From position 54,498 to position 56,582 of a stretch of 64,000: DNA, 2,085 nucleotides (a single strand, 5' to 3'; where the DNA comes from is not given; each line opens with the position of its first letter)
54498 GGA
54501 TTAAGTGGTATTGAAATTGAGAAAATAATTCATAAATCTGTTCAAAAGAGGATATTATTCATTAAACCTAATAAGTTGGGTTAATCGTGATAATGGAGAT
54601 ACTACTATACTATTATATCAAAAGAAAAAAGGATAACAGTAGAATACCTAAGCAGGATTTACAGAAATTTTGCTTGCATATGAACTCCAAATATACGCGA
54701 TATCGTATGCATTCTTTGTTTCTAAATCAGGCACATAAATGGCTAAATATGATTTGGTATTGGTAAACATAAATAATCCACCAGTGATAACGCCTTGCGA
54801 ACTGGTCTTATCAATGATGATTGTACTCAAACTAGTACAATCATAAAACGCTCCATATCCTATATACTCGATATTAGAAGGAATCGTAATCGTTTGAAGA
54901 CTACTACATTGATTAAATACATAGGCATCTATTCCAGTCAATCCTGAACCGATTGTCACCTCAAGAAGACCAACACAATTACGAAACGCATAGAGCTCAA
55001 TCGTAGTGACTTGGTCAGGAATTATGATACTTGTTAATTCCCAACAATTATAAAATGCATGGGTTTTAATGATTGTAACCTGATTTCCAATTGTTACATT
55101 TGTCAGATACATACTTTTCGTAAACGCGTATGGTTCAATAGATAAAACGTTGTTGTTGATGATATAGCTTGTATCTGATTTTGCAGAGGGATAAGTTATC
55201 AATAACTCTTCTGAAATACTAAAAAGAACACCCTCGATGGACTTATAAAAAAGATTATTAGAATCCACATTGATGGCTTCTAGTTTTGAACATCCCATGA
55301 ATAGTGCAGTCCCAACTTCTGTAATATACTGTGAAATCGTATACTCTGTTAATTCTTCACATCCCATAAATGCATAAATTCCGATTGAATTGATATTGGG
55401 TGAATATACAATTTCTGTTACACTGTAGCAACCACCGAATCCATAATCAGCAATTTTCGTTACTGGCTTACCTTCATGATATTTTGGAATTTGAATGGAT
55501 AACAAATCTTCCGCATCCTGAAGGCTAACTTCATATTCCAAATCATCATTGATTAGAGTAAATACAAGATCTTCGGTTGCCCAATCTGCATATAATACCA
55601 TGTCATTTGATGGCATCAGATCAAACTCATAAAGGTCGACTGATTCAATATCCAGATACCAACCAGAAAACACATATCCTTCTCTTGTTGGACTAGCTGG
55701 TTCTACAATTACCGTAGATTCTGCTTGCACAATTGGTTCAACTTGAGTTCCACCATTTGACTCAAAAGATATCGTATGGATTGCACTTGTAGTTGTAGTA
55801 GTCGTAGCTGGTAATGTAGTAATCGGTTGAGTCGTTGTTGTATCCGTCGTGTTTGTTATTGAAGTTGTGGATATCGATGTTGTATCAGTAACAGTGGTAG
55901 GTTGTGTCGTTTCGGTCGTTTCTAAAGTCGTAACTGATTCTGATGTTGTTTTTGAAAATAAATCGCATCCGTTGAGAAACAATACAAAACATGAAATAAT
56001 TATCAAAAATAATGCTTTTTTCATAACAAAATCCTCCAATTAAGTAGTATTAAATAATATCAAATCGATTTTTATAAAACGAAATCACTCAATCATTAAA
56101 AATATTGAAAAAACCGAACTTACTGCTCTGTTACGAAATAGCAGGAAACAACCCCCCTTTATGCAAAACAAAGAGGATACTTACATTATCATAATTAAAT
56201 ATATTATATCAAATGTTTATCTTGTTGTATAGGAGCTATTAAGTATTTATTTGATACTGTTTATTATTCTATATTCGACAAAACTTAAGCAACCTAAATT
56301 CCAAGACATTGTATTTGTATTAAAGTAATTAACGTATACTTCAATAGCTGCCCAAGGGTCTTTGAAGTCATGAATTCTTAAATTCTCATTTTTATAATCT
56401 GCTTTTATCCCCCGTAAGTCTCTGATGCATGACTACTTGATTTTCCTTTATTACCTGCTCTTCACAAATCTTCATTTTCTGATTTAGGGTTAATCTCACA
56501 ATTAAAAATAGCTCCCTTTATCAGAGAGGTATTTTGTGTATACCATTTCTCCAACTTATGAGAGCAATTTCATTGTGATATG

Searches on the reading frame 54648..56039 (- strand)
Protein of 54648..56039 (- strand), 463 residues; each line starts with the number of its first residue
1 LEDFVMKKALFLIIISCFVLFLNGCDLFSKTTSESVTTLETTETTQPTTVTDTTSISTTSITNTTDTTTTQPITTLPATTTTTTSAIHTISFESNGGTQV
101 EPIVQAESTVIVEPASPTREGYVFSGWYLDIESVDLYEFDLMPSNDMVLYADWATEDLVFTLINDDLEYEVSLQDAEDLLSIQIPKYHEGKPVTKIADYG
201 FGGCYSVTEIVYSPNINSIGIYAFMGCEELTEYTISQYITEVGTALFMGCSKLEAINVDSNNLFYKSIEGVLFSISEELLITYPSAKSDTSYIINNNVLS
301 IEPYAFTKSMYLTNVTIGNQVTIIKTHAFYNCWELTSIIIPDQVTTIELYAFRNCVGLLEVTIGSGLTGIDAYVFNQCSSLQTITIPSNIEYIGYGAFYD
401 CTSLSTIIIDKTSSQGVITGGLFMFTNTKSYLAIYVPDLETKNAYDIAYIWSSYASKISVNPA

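Call 9: search_protein_families(library=pfam, proteins=[window:54648-56039:-], max_evalue=0.01)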
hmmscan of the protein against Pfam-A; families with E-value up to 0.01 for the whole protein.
window:54648-56039:- (463 aa): 3 families
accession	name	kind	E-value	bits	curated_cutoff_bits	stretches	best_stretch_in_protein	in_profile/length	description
PF13306.12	LRR_5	-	3.6e-44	150.1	27.7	2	290-404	14-126/127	BspA type Leucine rich repeat region (6 copies)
PF09479.16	Flg_new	-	1.6e-14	54.2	27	1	88-151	1-64/65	Listeria-Bacteroides repeat domain (List_Bact_rpt)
PF13855.12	LRR_8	-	1.1e-09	38.4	27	1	365-410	11-57/61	Leucine rich repeat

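Call 35: find_encoding_contigs(protein=window:54648-56024:-, flank=6000, max_places=10)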
Protein window:54648-56024:- (458 aa): 5 contigs read that carry it; 5 places shown.
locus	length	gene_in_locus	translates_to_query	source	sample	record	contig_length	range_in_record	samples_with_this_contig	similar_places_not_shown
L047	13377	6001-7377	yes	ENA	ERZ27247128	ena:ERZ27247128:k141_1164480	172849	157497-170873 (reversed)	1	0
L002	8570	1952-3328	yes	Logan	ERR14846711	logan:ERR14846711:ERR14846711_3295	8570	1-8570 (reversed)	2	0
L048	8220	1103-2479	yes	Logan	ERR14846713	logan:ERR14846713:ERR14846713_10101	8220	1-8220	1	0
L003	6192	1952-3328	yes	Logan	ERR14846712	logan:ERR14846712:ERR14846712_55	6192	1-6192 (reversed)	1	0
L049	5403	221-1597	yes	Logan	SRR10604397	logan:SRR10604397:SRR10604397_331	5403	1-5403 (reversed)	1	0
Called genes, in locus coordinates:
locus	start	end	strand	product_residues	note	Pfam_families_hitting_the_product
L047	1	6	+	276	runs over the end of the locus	PF13276:HTH_21, PF00665:rve, PF13683:rve_3, PF13333:rve_2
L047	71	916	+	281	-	PF01541:GIY-YIG (weak)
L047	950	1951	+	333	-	-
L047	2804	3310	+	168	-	PF13673:Acetyltransf_10 (faint), PF00583:Acetyltransf_1, PF13508:Acetyltransf_7 (weak)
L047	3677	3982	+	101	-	-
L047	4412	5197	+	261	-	PF01209:Ubie_methyltran (weak), PF01728:FtsJ, PF13489:Methyltransf_23, PF13649:Methyltransf_25, PF13847:Methyltransf_31, PF08241:Methyltransf_11, PF08242:Methyltransf_12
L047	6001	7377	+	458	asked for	PF09479:Flg_new, PF13306:LRR_5, PF13855:LRR_8 (faint), PF13306:LRR_5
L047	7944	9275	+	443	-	PF01266:DAO (faint), PF01494:FAD_binding_3 (faint), PF03486:HI0933_like (faint), PF07992:Pyr_redox_2, PF13738:Pyr_redox_3, PF00070:Pyr_redox, PF02737:3HCDH_N (weak), PF02852:Pyr_redox_dim, +1 more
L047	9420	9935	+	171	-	-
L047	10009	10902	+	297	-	-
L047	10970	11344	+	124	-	-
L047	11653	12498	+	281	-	PF02645:DegV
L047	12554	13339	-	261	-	-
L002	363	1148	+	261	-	PF01209:Ubie_methyltran (weak), PF01728:FtsJ, PF13489:Methyltransf_23, PF13649:Methyltransf_25, PF13847:Methyltransf_31, PF08241:Methyltransf_11, PF08242:Methyltransf_12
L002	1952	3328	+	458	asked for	PF09479:Flg_new, PF13306:LRR_5, PF13855:LRR_8 (faint), PF13306:LRR_5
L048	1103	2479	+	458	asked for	PF09479:Flg_new, PF13306:LRR_5, PF13855:LRR_8 (faint), PF13306:LRR_5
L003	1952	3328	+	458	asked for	PF09479:Flg_new, PF13306:LRR_5, PF13855:LRR_8 (faint), PF13306:LRR_5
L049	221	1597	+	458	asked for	PF09479:Flg_new, PF13306:LRR_5, PF13855:LRR_8 (faint), PF13306:LRR_5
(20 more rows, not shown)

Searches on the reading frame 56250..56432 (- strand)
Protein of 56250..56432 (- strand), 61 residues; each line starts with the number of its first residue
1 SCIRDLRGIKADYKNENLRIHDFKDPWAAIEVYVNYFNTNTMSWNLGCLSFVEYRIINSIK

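Call 75: search_protein_families(library=pfam, proteins=[window:56250-56432:-], max_evalue=0.1)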
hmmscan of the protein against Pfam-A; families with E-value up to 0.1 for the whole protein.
seq(61 aa): 1 family
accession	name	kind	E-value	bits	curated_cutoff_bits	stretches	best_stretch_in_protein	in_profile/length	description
PF13333.12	rve_2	-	0.0019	18.7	22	1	24-55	21-52/56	Integrase core domain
